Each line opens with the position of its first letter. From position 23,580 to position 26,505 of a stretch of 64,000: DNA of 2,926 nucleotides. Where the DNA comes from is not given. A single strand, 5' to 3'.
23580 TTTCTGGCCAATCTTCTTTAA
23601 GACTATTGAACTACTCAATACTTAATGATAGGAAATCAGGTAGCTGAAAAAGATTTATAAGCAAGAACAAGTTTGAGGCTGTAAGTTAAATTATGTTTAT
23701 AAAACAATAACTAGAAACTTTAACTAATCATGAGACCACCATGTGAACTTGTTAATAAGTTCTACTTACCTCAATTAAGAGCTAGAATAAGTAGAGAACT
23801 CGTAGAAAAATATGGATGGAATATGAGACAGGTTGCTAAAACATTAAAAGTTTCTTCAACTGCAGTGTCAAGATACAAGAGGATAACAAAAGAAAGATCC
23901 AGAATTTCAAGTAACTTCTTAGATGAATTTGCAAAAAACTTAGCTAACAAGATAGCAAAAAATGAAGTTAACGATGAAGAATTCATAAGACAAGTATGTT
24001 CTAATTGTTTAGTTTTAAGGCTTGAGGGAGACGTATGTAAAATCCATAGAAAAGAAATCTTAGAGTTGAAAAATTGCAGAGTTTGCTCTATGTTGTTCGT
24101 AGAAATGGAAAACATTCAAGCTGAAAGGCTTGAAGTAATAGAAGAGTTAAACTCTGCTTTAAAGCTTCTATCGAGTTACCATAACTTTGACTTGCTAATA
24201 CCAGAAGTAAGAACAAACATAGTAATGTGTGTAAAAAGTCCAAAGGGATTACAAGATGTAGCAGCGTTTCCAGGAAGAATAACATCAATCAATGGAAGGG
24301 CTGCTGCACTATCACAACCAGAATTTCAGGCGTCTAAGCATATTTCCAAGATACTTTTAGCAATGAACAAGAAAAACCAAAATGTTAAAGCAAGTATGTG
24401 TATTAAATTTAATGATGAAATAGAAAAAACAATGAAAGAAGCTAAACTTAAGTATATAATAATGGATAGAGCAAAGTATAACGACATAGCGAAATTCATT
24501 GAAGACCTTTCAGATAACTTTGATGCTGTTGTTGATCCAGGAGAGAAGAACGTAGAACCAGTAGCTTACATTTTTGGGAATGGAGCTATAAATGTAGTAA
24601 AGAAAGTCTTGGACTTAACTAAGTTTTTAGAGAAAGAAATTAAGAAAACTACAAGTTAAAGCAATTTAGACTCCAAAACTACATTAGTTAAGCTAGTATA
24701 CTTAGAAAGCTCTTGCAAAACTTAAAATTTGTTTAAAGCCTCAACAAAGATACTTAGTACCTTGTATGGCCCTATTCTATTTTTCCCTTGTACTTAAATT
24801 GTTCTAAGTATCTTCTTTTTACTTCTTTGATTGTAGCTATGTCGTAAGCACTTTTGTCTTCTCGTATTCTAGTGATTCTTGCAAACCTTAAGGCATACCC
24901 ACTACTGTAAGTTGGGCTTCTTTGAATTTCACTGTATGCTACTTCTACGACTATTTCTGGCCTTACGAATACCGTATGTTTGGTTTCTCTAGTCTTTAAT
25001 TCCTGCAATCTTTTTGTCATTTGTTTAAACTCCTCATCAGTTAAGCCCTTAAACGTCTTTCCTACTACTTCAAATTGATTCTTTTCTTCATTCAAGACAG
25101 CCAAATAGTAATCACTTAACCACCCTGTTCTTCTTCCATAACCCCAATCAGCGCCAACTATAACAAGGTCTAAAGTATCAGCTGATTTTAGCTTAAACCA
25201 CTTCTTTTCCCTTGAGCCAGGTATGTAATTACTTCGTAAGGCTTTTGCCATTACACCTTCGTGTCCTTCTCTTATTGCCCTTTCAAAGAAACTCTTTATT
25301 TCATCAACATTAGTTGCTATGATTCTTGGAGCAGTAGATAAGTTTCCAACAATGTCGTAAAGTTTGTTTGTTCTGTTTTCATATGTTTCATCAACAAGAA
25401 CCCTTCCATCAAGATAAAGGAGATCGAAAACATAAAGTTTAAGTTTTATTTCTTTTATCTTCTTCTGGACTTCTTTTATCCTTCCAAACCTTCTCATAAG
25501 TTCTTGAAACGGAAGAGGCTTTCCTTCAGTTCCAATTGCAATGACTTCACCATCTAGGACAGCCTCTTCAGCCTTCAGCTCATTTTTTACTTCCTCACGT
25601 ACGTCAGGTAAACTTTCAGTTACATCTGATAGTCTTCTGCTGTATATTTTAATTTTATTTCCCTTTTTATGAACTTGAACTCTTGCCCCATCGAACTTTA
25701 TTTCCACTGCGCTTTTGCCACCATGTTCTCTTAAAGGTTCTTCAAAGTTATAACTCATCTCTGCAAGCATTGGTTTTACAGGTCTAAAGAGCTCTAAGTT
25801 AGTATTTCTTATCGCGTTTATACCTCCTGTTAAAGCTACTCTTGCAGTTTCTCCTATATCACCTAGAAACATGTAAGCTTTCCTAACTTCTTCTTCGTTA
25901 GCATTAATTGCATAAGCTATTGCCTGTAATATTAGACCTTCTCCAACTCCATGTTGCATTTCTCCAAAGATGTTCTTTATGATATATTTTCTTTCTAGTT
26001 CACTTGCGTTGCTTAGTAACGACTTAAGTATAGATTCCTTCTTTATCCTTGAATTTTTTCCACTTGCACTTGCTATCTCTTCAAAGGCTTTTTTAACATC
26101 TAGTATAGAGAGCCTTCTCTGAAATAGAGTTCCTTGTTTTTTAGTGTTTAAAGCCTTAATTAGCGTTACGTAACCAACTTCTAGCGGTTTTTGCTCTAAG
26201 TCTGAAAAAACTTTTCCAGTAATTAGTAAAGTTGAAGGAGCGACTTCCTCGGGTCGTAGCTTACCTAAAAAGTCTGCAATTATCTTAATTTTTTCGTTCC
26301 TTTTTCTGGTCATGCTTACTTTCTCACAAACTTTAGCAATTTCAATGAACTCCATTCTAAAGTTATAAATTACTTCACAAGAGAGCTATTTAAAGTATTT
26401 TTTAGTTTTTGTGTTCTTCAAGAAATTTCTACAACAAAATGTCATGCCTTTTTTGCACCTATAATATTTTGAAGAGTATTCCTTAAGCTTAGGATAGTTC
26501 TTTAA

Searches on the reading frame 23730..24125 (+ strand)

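Call 48: search_protein_families(library=pfam, proteins=[window:23730-24125:+], max_evalue=10)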
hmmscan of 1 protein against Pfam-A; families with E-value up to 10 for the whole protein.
seq(132 aa): 11 families
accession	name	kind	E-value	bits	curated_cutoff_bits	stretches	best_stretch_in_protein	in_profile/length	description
PF13384.12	HTH_23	-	0.0086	16.3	24.6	1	16-52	6-40/50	Homeodomain-like domain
PF01381.28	HTH_3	-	0.014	15.8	23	1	22-50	2-30/55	Helix-turn-helix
PF14968.11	CCDC84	-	0.04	14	25.3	1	34-92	109-167/330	Coiled coil protein 84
PF14549.12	P22_Cro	-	0.049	13.8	30.2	1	25-50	6-31/60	DNA-binding transcriptional regulator Cro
PF04032.22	Rpr2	-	0.052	14.3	29.3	1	64-109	21-67/90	RNAse P Rpr2/Rpp21/SNM1 subunit domain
PF02042.20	RWP-RK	-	0.053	13.9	29.3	1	23-51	6-34/49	RWP-RK domain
PF14973.11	TINF2_N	-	0.059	14.1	29.4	1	16-89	42-114/149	TERF1-interacting nuclear factor 2 N-terminus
PF08745.17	PIN_5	-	0.059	13.2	27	1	20-96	51-125/205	PINc domain ribonuclease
PF06093.19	Spt4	-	0.061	13.9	25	1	81-106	12-37/77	Spt4/RpoE2 zinc finger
PF24136.1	DUF7403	-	0.062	13.8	27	1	16-71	29-82/106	Domain of unknown function (DUF7403)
PF16906.11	Ribosomal_L26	-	0.086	13.8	28.8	1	16-113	23-81/82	Ribosomal proteins L26 eukaryotic, L24P archaeal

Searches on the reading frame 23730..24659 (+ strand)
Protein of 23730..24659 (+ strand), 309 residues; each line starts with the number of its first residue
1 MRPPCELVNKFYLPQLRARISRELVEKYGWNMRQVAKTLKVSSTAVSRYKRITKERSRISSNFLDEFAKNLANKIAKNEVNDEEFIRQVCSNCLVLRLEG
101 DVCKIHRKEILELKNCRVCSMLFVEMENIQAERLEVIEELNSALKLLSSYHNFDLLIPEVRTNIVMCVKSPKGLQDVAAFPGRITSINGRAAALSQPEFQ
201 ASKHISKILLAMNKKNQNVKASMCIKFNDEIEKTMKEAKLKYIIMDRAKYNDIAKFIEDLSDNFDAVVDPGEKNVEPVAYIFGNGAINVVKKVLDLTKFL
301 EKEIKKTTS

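Call 3: search_protein_families(library=pfam, proteins=[window:23730-24659:+])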
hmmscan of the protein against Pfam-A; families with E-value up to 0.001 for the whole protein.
window:23730-24659:+ (309 aa): 1 family
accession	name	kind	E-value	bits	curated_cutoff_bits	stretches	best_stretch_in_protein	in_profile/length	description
PF10120.14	ThiN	-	7e-43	146.6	25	1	139-294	1-164/165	Thiamine-phosphate synthase ThiN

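Call 13: find_related_loci(query=window:23730-24659:+, collection=genome_contigs, flank=6000)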
Query window:23730-24659:+ (309 aa) in genome_contigs; peptide patterns used: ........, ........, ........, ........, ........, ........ (x = any residue, [..] = any of these).
292 stretches matched a pattern; 1 encode a relative of the query (tblastn E <= 1e-3); 1 distinct loci.
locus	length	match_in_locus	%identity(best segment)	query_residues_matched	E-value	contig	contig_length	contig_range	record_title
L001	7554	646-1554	81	1-303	1e-173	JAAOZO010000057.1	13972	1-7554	MAG: Thaumarchaeota archaeon isolate SJ3.Bin70 k141_153445, whole genome shotgun sequence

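Call 45: search_protein_families(library=ncbifam, proteins=[window:23730-24659:+], max_evalue=0.01)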
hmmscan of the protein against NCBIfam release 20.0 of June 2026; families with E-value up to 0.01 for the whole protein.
window:23730-24659:+ (309 aa): 1 family
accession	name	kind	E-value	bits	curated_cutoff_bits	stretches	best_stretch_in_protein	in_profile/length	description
NF006346.0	PRK08573.1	equivalog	3.8e-24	85.2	528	1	128-297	264-449/450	bifunctional hydroxymethylpyrimidine kinase/phosphomethylpyrimidine kinase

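Call 46: search_solved_structures(query=window:23730-24659:+, max_evalue=1, show_alignments=2)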
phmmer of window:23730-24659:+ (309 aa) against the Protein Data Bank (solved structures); distinct sequences matched with E-value up to 1: 2.
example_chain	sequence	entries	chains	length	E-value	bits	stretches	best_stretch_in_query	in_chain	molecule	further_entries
2php_A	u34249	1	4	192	9e-16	61.5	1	134-298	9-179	Uncharacterized protein MJ0236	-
2pb9_A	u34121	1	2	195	1.3e-07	34.8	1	131-236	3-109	Phosphomethylpyrimidine kinase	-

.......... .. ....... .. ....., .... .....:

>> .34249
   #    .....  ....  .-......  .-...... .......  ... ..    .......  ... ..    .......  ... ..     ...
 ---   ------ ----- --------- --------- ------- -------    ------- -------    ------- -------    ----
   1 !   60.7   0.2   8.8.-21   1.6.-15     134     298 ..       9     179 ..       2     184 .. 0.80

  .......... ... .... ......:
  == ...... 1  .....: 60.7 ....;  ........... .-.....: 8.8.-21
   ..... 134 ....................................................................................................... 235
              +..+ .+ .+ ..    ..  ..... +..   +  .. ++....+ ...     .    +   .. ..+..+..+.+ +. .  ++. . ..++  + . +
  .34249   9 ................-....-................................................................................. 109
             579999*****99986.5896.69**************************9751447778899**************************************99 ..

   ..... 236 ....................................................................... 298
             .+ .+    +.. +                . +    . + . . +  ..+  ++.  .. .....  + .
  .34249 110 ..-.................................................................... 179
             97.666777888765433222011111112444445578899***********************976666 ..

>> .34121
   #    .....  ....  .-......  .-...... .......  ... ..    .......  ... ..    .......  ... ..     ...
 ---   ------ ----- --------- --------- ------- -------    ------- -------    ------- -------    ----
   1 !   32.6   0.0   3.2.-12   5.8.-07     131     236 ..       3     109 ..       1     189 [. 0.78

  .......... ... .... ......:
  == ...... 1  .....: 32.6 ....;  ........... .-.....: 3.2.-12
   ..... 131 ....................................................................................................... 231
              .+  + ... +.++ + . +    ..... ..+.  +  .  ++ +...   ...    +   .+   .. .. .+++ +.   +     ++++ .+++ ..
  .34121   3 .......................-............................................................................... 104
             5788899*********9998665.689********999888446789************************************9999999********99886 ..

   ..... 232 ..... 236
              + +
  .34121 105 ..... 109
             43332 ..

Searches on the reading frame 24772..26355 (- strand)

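Call 3: search_protein_families(library=pfam, proteins=[window:24772-26355:-])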
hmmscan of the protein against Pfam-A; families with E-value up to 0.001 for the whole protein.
window:24772-26355:- (527 aa): 4 families
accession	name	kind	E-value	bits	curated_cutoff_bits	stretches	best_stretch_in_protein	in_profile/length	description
PF01068.26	DNA_ligase_A_M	-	2e-56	191.3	26.2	1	195-390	1-204/204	ATP dependent DNA ligase domain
PF04675.19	DNA_ligase_A_N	-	3.6e-24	86.3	24.6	2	73-147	100-174/174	DNA ligase N terminus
PF04679.21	DNA_ligase_A_C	-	6.2e-18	65.5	27.5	1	409-501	1-94/94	ATP dependent DNA ligase C terminal region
PF09414.15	RNA_ligase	-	5.8e-05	23.7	27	1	216-390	4-171/171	RNA ligase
